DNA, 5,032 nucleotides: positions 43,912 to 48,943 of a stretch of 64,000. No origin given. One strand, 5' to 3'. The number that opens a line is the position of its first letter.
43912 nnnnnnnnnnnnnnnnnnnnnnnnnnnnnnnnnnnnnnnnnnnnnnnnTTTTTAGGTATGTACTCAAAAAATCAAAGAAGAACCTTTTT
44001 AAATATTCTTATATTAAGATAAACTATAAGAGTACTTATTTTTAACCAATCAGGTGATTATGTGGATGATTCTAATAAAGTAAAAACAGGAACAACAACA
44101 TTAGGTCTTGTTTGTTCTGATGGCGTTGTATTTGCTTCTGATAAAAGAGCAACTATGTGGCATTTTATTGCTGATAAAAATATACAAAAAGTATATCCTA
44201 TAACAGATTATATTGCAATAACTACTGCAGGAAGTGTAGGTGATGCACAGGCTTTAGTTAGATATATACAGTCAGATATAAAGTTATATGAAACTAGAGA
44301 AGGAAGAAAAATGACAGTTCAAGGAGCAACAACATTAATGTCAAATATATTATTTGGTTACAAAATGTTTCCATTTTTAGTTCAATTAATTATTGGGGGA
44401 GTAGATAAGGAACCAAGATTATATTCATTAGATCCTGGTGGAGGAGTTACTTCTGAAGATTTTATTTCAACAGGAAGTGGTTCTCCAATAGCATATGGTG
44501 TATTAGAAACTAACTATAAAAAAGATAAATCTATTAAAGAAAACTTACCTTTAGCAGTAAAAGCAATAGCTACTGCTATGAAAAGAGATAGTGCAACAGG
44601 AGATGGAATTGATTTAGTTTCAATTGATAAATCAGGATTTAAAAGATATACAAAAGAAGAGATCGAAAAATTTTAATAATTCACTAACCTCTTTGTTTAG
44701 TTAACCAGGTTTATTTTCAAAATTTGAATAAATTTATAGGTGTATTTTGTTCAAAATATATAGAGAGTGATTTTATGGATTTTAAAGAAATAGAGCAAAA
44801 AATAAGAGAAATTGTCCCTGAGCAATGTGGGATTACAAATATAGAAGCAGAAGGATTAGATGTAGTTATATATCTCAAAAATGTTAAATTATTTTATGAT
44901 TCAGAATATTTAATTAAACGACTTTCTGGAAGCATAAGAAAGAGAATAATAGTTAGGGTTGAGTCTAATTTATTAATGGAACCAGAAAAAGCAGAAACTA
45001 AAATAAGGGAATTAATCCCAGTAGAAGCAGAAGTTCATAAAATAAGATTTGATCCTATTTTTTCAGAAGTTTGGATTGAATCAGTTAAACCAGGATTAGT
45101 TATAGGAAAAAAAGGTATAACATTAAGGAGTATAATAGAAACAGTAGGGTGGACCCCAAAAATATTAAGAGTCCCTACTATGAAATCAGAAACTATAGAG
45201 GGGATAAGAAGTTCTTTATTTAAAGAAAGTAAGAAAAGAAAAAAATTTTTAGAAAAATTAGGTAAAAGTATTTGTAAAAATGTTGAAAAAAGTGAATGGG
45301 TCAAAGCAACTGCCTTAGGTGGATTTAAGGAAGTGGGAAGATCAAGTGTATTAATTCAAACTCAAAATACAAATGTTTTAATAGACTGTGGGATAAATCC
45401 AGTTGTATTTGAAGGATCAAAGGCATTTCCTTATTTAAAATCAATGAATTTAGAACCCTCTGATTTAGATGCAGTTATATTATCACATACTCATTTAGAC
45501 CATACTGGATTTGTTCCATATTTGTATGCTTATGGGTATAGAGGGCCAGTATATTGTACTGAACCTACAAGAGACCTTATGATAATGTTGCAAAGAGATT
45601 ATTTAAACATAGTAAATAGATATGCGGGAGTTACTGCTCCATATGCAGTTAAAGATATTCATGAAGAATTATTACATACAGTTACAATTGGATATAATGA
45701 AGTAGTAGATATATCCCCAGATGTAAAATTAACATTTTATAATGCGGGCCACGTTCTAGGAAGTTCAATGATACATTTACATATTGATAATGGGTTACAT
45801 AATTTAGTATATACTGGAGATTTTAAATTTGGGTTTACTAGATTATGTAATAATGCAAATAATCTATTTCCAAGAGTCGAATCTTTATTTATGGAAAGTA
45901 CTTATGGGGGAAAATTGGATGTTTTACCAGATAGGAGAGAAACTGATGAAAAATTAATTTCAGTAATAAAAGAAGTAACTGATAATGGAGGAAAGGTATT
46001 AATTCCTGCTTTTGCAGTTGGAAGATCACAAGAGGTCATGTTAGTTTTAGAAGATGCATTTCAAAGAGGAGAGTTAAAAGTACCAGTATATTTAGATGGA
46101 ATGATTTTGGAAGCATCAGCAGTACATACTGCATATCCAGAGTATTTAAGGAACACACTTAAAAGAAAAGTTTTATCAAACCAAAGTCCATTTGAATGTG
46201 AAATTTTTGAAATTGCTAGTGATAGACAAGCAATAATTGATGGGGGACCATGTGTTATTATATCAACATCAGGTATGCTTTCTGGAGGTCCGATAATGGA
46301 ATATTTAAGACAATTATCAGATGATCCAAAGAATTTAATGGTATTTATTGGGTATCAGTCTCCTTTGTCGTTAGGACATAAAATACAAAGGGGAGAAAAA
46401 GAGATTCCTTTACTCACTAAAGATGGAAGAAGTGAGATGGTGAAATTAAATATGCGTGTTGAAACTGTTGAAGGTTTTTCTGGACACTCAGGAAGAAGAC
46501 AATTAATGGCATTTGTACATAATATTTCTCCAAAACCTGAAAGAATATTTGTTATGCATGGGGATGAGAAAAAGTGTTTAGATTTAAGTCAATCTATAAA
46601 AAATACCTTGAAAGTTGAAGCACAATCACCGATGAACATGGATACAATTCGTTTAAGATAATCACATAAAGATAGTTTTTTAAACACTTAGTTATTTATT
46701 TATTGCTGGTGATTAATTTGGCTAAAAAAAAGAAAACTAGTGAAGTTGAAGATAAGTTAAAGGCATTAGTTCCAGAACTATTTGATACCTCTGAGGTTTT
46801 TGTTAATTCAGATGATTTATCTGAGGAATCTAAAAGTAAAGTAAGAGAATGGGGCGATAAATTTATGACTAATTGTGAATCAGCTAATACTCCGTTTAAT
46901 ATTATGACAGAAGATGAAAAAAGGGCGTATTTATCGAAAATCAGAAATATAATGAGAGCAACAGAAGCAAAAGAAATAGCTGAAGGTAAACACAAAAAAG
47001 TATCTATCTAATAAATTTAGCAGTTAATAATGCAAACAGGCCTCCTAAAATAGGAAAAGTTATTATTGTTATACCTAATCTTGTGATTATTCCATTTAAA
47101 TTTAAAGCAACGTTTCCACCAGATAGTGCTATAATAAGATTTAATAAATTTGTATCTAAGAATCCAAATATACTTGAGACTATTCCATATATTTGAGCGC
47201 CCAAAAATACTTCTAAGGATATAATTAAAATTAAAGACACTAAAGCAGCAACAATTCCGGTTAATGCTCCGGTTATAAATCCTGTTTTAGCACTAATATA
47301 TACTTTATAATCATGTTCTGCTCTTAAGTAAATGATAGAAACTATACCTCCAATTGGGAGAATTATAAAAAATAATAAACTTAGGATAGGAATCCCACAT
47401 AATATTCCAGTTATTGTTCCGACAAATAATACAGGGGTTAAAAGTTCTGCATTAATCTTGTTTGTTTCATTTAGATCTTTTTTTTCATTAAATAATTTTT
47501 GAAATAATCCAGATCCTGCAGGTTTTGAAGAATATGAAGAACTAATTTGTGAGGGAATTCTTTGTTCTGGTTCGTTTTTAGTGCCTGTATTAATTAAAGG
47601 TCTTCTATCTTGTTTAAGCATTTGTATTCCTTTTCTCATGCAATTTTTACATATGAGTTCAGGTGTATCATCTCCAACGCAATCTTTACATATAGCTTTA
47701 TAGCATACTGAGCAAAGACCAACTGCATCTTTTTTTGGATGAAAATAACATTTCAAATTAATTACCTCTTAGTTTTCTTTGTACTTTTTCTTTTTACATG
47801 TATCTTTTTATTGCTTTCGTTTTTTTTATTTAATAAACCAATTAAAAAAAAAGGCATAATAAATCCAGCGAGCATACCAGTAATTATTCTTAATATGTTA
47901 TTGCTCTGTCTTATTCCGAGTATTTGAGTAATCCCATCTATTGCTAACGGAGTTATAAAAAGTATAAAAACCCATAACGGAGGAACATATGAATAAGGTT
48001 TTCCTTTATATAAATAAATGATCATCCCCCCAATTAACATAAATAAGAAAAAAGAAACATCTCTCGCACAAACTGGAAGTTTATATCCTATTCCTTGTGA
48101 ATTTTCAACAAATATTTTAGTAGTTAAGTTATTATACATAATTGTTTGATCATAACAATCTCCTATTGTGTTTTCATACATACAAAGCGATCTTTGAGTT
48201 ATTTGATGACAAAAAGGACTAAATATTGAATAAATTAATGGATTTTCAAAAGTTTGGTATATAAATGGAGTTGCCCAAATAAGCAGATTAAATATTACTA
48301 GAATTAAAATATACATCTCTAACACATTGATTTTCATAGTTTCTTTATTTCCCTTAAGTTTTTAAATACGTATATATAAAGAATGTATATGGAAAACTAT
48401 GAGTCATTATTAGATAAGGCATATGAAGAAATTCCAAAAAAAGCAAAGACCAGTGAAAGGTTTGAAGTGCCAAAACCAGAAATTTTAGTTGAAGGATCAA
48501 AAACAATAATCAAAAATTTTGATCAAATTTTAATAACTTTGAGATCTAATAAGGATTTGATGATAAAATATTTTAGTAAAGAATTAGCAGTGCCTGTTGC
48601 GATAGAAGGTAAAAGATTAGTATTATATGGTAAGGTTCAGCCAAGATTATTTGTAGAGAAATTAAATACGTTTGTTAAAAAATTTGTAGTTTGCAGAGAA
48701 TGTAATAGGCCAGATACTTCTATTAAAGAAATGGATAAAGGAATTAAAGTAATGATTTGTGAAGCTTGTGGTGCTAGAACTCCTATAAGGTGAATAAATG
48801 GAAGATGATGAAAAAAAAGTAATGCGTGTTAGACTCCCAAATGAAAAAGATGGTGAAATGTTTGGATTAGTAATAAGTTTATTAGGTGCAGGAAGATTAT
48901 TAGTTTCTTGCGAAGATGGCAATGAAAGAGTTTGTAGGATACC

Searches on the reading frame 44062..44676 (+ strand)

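Call 11: search_protein_families(library=pfam, proteins=[window:44062-44676:+], max_evalue=0.0001)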
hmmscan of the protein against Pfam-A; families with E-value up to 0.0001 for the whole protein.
window:44062-44676:+ (204 aa): 1 family
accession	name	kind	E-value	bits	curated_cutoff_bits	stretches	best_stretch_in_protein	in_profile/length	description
PF00227.31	Proteasome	-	2.3e-56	190.9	22.4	1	7-187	1-188/189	Proteasome subunit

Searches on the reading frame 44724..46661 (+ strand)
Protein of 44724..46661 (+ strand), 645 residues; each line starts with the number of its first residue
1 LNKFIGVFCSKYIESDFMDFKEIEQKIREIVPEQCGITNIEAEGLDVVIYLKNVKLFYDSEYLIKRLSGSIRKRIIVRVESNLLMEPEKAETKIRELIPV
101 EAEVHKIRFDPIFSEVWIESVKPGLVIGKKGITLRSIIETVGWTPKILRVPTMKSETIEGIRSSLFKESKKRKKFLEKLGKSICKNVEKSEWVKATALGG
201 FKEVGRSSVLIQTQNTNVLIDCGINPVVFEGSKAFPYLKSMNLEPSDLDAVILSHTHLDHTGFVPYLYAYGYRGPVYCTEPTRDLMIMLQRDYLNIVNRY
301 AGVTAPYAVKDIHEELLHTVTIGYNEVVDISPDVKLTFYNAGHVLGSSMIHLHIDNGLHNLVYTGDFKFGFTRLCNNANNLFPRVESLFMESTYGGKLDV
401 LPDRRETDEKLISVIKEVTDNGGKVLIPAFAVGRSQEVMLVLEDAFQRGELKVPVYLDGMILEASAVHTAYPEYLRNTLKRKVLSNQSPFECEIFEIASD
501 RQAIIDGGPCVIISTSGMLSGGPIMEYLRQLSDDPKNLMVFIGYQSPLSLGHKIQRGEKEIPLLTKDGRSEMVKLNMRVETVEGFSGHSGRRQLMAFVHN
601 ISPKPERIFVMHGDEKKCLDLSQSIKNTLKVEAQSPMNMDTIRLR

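Call 12: search_protein_families(library=pfam, proteins=[window:44724-46661:+], max_evalue=0.0001)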
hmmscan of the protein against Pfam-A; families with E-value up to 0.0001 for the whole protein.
window:44724-46661:+ (645 aa): 6 families
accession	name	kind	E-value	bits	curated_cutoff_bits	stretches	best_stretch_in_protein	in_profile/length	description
PF10996.14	Beta-Casp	-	1.4e-26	93.9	27.7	1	436-554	2-120/120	Beta-Casp domain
PF07521.17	RMMBL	-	2.9e-17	62.8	21.6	1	573-633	2-60/63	Zn-dependent metallo-hydrolase RNA specificity domain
PF17214.9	KH_TffA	-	1.7e-16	60.3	22.6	1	20-83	4-67/68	Transcription termination factor FttA, KH domain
PF16661.11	Lactamase_B_6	-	4.7e-14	52.6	27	1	210-367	1-162/193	Metallo-beta-lactamase superfamily domain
PF00753.33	Lactamase_B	-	6.2e-13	49.6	22.7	1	205-267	5-63/196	Metallo-beta-lactamase superfamily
PF12706.13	Lactamase_B_2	-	1.7e-09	38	27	1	216-368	1-144/200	Beta-lactamase superfamily domain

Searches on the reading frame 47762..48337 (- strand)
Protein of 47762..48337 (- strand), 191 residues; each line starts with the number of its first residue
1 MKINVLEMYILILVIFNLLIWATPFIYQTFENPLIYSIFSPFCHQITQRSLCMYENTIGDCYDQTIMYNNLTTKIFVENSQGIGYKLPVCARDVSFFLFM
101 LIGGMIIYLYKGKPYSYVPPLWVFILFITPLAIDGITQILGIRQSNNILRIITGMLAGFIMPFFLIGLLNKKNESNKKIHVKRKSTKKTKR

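Call 12: search_protein_families(library=pfam, proteins=[window:47762-48337:-], max_evalue=0.0001)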
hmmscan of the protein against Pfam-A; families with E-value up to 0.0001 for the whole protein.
window:47762-48337:- (191 aa): 1 family
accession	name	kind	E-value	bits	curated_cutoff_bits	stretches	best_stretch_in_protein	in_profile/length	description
PF09858.14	DUF2085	-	2.1e-18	67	25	1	84-161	13-87/90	Predicted membrane protein (DUF2085)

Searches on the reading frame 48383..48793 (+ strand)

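Call 12: search_protein_families(library=pfam, proteins=[window:48383-48793:+], max_evalue=0.0001)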
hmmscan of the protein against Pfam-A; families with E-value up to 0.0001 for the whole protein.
window:48383-48793:+ (136 aa): 1 family
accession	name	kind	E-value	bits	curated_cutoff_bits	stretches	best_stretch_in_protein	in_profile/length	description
PF01873.23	eIF-5_eIF-2B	-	2.2e-31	108.6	27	1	20-132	4-117/117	Domain found in IF2B/IF5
